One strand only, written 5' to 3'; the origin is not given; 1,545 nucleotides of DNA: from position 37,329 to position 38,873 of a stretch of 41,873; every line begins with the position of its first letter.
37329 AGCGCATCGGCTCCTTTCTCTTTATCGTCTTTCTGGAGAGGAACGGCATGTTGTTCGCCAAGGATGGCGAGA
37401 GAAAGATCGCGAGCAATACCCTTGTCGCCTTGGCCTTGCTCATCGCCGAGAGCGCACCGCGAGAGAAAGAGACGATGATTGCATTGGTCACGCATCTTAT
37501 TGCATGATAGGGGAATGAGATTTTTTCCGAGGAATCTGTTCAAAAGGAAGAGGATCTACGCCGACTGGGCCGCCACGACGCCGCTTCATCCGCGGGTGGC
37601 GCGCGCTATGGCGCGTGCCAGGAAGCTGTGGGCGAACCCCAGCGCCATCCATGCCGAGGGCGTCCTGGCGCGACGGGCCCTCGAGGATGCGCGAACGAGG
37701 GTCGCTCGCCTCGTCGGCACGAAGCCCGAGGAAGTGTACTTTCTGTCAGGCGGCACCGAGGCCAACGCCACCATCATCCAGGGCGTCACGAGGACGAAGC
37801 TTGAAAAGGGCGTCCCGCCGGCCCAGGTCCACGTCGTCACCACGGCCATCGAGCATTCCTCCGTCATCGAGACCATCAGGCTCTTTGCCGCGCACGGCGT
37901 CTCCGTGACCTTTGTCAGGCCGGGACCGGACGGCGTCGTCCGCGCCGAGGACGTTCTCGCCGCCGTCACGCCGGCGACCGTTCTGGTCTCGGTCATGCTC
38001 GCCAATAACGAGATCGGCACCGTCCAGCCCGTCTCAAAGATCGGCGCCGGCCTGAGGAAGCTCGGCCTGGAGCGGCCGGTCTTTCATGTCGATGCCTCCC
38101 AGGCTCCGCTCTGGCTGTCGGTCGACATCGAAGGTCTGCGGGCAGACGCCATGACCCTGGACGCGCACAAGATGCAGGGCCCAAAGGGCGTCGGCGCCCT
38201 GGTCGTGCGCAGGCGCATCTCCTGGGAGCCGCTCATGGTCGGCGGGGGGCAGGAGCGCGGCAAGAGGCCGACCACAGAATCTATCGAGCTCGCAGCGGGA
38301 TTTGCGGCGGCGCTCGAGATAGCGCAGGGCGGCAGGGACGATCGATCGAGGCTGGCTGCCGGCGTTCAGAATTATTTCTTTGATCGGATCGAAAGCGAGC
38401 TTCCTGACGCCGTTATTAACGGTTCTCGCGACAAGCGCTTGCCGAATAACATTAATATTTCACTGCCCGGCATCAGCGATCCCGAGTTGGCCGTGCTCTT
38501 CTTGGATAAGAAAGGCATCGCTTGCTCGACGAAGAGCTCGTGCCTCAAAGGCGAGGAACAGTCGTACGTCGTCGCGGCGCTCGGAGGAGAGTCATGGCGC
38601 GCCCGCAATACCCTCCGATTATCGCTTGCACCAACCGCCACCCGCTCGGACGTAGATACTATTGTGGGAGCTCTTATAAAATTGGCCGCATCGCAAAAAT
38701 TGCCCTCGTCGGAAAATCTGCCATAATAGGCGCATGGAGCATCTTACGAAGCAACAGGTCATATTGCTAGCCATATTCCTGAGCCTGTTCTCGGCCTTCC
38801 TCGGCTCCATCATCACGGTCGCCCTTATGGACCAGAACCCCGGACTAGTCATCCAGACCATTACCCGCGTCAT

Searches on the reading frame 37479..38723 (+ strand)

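Call 23: search_protein_families(library=pfam, proteins=[window:37479-38723:+], max_evalue=0.001)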
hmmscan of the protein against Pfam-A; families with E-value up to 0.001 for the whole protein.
window:37479-38723:+ (415 aa): 1 family
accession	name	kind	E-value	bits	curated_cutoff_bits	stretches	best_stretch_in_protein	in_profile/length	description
PF00266.25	Aminotran_5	-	8.3e-55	186.7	21.5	1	26-394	1-370/371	Aminotransferase class-V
